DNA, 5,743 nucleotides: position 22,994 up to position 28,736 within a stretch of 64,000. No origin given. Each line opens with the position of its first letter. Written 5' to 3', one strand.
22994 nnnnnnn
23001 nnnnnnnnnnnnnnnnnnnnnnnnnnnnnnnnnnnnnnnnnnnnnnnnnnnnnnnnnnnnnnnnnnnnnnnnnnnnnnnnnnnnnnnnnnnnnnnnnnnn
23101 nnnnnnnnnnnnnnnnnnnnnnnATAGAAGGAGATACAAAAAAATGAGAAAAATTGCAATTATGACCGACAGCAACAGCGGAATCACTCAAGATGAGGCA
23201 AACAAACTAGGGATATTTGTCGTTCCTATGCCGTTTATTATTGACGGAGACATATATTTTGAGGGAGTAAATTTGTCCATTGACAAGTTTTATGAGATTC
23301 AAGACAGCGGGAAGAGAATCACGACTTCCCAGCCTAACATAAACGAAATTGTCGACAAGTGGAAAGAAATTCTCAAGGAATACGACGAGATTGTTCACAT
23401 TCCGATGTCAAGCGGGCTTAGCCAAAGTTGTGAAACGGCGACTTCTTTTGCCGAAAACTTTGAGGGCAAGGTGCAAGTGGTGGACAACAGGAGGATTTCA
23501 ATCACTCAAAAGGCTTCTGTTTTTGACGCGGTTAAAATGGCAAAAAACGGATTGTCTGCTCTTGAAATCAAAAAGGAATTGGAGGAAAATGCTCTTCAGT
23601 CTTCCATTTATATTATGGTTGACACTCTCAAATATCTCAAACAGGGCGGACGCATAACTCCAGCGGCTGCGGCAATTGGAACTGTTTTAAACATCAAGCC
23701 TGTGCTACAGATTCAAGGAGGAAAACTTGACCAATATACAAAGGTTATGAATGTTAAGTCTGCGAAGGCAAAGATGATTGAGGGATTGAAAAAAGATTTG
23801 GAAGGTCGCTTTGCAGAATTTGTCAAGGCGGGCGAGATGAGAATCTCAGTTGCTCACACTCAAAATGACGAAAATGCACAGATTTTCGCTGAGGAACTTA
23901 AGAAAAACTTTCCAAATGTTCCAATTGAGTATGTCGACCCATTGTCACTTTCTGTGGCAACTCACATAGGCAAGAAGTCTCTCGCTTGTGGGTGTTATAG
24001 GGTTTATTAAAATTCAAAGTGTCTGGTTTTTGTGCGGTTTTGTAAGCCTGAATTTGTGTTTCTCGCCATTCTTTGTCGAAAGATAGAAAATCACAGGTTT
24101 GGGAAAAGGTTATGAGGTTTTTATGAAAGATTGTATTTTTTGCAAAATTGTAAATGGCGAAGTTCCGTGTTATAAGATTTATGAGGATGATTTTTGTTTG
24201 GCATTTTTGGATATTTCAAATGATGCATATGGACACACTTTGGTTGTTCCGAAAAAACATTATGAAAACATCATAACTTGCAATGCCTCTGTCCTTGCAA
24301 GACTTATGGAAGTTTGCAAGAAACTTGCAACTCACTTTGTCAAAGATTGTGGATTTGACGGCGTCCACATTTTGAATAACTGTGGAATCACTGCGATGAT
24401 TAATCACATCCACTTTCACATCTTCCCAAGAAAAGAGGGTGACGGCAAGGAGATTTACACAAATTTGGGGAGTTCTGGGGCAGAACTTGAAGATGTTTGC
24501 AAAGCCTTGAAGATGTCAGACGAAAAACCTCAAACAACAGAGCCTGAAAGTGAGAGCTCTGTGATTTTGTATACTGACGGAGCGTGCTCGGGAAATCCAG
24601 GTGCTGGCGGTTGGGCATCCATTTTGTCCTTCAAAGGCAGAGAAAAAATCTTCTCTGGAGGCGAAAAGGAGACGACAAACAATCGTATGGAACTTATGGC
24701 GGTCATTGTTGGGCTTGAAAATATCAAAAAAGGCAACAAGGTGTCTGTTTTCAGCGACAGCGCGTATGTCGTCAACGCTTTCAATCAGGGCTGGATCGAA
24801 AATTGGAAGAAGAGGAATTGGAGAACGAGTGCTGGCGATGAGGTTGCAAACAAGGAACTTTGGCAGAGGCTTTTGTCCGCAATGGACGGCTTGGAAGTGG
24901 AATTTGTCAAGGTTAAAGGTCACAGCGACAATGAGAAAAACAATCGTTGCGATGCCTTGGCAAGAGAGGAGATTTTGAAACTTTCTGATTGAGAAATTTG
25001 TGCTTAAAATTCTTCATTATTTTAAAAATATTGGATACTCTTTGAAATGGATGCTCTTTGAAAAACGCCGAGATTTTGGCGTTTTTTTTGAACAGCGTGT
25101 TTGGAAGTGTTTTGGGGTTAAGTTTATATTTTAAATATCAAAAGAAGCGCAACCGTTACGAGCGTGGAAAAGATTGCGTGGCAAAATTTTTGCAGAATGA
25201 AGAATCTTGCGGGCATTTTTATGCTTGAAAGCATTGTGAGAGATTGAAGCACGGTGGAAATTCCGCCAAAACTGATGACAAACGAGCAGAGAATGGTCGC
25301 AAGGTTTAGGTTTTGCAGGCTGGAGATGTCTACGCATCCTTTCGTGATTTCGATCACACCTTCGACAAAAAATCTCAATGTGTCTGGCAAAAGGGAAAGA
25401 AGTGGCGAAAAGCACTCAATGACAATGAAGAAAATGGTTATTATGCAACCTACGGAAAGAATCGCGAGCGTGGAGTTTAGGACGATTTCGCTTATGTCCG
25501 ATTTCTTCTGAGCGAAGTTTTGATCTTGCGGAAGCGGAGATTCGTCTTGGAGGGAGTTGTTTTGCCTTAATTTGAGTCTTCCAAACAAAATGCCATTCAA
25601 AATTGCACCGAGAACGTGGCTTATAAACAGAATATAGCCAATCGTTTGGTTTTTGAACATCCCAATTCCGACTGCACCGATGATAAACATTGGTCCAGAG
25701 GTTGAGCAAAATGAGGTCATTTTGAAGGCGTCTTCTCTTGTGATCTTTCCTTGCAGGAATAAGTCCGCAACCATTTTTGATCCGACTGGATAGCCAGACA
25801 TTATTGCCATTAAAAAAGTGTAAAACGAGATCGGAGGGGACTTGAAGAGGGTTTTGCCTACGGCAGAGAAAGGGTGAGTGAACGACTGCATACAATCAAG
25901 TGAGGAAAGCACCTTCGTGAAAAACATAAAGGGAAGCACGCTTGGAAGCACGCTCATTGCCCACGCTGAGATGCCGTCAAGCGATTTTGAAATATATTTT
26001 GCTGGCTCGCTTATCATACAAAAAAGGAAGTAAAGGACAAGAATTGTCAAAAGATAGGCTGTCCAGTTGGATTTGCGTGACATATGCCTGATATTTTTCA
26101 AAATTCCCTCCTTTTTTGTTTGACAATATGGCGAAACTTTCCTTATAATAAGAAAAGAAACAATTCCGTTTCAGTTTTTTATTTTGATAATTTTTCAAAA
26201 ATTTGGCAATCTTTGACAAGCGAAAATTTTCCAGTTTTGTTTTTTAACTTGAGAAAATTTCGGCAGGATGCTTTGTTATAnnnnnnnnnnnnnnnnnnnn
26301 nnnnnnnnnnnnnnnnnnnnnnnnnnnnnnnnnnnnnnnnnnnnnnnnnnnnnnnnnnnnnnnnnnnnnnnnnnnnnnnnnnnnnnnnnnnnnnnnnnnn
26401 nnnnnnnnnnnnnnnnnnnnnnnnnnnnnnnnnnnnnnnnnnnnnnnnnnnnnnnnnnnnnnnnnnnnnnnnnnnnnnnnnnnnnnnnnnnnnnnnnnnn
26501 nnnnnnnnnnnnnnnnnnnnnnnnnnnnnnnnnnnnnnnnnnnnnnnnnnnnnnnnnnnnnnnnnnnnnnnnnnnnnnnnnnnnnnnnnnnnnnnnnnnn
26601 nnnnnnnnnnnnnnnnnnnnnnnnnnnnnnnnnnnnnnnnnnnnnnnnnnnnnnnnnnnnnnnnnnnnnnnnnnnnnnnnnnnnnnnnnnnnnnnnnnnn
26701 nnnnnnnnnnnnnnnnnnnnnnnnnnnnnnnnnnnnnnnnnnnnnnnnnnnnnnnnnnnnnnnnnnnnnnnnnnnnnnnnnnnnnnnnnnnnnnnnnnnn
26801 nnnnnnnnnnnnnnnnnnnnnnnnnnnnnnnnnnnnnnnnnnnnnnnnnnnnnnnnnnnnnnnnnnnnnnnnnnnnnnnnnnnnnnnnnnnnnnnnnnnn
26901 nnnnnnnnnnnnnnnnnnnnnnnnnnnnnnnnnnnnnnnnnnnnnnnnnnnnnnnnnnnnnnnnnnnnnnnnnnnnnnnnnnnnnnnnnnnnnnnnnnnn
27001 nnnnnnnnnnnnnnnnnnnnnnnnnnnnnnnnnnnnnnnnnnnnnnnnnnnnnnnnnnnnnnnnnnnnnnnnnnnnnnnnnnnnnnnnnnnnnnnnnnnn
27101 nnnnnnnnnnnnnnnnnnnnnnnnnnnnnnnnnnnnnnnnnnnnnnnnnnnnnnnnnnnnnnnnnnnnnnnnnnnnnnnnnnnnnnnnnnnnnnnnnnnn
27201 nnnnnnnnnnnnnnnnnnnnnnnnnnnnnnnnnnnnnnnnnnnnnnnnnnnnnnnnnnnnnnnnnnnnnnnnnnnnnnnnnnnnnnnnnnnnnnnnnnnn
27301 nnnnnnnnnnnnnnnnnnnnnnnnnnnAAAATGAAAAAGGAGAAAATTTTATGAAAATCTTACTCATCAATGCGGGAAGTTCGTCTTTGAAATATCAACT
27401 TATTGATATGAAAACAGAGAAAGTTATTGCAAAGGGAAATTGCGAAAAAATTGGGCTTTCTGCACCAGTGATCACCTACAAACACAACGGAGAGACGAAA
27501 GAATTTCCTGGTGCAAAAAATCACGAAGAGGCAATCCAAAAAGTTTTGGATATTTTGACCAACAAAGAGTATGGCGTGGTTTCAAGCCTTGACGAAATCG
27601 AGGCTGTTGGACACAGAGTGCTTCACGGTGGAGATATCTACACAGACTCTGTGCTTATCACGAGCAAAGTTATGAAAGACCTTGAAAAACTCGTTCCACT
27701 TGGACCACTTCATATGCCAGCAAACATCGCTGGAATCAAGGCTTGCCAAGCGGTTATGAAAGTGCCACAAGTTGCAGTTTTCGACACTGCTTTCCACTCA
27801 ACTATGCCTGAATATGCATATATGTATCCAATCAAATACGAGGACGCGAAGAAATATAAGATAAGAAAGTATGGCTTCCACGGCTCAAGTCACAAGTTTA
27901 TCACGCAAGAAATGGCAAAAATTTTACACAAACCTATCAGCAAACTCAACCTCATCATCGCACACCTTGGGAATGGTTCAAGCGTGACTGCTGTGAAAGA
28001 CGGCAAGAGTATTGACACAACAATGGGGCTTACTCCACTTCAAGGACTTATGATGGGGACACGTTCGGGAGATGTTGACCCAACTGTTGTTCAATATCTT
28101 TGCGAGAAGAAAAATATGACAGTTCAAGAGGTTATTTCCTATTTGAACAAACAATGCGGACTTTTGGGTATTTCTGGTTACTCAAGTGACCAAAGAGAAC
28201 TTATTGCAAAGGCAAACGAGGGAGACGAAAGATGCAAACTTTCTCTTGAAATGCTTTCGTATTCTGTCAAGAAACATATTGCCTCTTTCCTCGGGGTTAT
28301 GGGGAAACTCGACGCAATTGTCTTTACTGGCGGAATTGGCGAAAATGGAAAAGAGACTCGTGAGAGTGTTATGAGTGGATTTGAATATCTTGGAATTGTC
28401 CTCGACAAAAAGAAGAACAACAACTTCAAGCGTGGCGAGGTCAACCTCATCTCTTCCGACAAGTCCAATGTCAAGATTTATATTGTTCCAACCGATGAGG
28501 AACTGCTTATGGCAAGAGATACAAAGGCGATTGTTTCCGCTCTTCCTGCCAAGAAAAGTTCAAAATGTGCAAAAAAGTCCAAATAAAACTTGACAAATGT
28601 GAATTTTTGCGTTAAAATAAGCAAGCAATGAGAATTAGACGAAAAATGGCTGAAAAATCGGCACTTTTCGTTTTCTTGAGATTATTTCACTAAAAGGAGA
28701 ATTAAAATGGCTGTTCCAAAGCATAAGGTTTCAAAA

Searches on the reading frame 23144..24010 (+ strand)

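Call 73: search_protein_families(library=pfam, max_evalue=0.00001, proteins=[window:23144-24010:+])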
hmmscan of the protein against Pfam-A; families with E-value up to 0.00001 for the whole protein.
window:23144-24010:+ (288 aa): 1 family
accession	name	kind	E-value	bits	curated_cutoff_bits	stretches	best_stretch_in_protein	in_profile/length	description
PF02645.21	DegV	-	2.2e-67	227.8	27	1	3-284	1-277/280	Uncharacterised protein, DegV family COG1307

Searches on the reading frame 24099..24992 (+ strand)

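Call 74: search_protein_families(library=pfam, max_evalue=0.00001, proteins=[window:24099-24992:+])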
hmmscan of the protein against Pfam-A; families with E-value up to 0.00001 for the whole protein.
window:24099-24992:+ (297 aa): 3 families
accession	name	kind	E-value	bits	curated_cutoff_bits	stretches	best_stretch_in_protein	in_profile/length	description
PF00075.30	RNase_H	-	1.3e-41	142.5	25.8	1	153-291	2-139/141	RNase H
PF01230.28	HIT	-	1.2e-19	71.2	21.5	1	20-113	2-97/98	HIT domain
PF11969.13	DcpS_C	-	2.5e-11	44.5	24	1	12-110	2-101/114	Scavenger mRNA decapping enzyme C-term binding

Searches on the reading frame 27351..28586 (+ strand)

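Call 74: search_protein_families(library=pfam, max_evalue=0.00001, proteins=[window:27351-28586:+])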
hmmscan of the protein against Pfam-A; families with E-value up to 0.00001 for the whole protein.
window:27351-28586:+ (411 aa): 1 family
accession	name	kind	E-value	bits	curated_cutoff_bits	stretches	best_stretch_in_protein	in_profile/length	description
PF00871.23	Acetate_kinase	-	2e-143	478.2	22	1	2-389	1-392/392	Acetokinase family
